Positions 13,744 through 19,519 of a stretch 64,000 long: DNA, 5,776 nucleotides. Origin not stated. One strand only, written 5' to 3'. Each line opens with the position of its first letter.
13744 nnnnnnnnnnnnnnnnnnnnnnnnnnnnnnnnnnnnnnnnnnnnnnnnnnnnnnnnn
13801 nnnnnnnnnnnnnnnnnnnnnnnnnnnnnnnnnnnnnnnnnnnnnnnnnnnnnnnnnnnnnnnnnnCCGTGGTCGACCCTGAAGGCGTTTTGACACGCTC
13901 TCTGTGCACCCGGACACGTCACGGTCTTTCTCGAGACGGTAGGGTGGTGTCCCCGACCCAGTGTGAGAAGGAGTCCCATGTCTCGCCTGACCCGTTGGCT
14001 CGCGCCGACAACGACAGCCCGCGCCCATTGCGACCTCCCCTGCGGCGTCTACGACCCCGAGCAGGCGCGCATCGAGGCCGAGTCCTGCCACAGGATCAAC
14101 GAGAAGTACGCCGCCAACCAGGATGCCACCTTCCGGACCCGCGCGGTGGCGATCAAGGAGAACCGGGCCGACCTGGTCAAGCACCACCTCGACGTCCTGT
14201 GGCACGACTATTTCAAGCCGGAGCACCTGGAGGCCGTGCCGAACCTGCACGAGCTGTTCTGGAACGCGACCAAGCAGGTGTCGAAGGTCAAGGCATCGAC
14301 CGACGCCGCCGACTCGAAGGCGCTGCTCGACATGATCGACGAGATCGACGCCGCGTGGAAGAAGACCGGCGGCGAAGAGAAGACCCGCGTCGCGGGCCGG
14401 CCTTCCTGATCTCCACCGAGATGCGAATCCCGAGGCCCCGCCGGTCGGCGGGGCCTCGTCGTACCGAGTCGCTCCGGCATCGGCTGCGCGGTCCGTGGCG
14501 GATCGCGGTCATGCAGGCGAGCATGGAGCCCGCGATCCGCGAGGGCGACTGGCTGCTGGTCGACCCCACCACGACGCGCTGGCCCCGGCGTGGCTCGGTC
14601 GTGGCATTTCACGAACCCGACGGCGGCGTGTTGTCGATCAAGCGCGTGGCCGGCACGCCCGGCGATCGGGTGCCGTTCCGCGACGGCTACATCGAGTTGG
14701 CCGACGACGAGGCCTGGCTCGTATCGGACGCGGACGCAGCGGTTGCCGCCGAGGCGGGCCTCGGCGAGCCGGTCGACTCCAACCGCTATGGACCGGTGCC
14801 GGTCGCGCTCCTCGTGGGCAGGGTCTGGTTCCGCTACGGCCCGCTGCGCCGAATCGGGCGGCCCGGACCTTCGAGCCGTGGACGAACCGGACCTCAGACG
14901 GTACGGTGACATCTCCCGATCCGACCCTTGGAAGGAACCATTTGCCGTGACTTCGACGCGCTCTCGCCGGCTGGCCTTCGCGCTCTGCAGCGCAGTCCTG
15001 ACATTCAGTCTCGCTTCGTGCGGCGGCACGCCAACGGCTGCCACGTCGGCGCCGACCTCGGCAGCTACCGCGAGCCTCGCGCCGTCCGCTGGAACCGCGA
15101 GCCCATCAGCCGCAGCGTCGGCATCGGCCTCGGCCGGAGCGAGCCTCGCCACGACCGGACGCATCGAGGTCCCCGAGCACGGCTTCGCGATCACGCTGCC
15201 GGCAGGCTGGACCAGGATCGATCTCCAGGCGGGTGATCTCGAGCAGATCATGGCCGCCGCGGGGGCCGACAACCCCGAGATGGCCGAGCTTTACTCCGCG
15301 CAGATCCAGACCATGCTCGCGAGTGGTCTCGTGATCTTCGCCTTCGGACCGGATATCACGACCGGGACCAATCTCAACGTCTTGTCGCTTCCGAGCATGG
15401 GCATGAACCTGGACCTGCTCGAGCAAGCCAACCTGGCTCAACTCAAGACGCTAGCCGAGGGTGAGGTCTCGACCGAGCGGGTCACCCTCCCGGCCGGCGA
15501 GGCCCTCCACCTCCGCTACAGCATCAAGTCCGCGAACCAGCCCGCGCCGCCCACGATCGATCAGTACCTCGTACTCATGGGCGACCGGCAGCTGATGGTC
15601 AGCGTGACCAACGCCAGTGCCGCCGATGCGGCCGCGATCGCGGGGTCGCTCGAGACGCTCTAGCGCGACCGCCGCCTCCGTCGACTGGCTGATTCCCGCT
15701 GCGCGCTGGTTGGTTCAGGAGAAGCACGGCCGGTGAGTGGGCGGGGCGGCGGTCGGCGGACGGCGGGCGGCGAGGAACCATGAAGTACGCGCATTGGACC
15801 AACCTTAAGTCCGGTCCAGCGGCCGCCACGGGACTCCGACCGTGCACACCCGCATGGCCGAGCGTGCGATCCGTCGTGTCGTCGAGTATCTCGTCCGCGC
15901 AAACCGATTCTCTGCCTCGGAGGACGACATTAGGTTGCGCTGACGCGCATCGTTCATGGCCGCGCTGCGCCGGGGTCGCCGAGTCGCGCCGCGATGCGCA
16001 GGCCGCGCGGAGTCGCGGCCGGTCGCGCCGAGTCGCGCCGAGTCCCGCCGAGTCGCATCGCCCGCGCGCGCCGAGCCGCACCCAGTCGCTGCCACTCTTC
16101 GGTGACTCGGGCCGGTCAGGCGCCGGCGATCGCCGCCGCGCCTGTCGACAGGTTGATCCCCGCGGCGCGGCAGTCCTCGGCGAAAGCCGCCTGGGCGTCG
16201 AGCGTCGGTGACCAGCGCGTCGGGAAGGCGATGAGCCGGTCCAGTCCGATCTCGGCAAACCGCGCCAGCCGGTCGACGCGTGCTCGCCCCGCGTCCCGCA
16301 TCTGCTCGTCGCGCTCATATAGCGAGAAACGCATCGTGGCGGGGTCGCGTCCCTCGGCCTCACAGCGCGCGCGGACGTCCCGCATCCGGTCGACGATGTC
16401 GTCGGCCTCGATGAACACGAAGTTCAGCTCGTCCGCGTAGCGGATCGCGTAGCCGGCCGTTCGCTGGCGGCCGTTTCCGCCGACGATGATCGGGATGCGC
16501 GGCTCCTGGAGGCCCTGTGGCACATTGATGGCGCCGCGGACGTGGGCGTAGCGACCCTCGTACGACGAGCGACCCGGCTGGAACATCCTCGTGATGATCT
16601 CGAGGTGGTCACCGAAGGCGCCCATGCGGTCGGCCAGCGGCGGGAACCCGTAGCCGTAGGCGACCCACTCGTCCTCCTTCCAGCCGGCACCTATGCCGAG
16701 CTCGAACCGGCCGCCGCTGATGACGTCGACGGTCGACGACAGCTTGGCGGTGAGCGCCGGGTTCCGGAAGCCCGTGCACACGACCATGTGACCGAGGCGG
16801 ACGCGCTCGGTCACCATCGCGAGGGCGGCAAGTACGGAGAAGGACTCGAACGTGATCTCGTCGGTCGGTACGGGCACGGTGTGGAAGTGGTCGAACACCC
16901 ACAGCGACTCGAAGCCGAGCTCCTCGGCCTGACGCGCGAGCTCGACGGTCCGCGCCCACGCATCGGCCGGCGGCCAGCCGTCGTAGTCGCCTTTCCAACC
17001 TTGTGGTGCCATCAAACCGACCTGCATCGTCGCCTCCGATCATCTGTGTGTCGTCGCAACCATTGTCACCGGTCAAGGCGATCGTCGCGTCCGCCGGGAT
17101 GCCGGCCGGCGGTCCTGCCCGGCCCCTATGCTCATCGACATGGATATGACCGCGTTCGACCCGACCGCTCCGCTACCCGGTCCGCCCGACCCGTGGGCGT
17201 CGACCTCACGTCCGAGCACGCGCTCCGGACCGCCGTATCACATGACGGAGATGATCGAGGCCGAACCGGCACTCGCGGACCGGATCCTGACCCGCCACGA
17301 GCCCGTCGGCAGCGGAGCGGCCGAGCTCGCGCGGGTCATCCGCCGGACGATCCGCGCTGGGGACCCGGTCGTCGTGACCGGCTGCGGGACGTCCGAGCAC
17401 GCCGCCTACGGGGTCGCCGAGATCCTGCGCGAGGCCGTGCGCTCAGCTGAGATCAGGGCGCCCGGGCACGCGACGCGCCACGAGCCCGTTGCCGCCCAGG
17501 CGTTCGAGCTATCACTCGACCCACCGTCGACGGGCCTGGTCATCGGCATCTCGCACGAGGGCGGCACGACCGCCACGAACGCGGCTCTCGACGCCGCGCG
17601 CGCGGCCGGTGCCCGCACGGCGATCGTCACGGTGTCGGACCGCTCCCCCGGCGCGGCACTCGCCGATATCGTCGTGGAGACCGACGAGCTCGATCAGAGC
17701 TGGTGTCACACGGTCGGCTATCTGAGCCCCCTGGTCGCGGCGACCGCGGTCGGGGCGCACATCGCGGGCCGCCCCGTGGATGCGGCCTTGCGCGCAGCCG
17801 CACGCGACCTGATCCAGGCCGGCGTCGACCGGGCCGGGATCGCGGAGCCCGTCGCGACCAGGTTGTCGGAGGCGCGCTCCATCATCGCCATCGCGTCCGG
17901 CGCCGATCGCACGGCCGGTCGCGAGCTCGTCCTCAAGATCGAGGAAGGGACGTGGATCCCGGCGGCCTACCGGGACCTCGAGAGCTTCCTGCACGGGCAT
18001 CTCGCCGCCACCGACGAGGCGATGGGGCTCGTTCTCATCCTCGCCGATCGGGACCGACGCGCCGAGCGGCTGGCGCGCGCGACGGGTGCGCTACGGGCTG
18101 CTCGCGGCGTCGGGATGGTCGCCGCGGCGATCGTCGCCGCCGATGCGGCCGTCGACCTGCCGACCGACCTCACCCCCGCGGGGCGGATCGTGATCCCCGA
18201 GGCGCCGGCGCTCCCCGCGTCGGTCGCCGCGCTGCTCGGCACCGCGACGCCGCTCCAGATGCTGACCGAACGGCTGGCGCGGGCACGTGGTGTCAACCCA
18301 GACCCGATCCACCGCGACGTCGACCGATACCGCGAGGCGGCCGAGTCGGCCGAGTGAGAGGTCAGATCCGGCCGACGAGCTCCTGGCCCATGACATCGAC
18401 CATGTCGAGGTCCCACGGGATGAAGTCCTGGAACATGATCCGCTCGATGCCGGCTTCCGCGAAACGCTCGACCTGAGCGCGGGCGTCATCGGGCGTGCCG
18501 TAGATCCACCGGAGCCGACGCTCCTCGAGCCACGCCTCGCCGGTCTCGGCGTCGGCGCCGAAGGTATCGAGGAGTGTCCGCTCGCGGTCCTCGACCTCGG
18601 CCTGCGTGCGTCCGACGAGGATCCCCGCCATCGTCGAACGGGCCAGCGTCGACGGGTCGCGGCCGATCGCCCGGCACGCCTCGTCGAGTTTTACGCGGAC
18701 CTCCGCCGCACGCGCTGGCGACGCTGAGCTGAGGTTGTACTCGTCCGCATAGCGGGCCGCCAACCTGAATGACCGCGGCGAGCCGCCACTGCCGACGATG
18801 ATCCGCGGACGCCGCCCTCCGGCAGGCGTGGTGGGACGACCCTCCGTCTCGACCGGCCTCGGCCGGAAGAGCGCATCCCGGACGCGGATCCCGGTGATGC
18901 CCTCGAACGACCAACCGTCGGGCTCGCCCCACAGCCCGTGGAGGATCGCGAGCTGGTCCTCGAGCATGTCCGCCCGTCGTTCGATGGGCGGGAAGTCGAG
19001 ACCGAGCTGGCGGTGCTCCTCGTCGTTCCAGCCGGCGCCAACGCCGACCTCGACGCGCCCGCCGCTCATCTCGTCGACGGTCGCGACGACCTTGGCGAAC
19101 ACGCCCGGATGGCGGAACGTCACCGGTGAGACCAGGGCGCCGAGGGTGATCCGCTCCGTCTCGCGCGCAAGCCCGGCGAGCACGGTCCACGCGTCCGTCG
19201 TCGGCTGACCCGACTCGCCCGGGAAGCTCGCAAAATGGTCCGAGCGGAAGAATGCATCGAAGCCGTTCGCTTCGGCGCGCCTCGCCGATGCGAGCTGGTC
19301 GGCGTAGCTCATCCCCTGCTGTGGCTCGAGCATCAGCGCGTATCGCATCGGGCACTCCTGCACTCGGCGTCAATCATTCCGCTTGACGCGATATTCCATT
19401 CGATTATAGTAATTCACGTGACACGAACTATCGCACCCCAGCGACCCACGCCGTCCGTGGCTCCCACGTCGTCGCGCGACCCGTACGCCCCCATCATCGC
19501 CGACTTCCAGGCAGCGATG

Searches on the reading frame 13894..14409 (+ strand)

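Call 100: search_protein_families(library=pfam, proteins=[window:13894-14409:+], max_evalue=0.00001)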
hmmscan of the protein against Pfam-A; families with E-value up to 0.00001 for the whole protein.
window:13894-14409:+ (171 aa): 1 family
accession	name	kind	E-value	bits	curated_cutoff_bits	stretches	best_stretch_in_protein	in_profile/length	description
PF09055.16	Sod_Ni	-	4.2e-38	131.2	25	1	41-157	2-125/127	Nickel-containing superoxide dismutase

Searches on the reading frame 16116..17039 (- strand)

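Call 38: search_protein_families(library=pfam, proteins=[window:16116-17039:-], max_evalue=0.00001)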
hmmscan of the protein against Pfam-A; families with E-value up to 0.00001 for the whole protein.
window:16116-17039:- (307 aa): 1 family
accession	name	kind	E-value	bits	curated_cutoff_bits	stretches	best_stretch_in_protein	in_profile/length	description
PF00296.26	Bac_luciferase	-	7.1e-46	157.4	27.9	1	10-240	6-224/314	Luciferase-like monooxygenase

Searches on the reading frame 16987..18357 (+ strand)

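Call 38: search_protein_families(library=pfam, proteins=[window:16987-18357:+], max_evalue=0.00001)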
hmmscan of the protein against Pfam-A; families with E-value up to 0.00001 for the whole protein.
window:16987-18357:+ (456 aa): 1 family
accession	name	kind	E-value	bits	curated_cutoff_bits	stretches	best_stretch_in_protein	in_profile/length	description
PF01380.27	SIS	-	1.4e-13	51.2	25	0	293-376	2-82/131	SIS domain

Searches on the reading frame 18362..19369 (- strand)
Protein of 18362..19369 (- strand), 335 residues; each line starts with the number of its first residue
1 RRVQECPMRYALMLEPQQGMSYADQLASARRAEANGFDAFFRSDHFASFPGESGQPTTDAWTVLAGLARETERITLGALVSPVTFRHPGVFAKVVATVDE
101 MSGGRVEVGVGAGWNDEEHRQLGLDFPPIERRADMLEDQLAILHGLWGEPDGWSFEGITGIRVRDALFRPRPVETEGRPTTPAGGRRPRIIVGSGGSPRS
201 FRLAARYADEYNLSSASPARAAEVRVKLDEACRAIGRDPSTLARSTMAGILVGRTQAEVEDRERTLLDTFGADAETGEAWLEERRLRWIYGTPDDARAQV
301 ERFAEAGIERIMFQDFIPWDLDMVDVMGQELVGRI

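Call 38: search_protein_families(library=pfam, proteins=[window:18362-19369:-], max_evalue=0.00001)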
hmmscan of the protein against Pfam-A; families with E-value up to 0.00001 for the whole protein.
window:18362-19369:- (335 aa): 1 family
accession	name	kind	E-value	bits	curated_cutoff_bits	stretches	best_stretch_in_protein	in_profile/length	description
PF00296.26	Bac_luciferase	-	7.5e-47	160.6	27.9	1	16-308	17-312/314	Luciferase-like monooxygenase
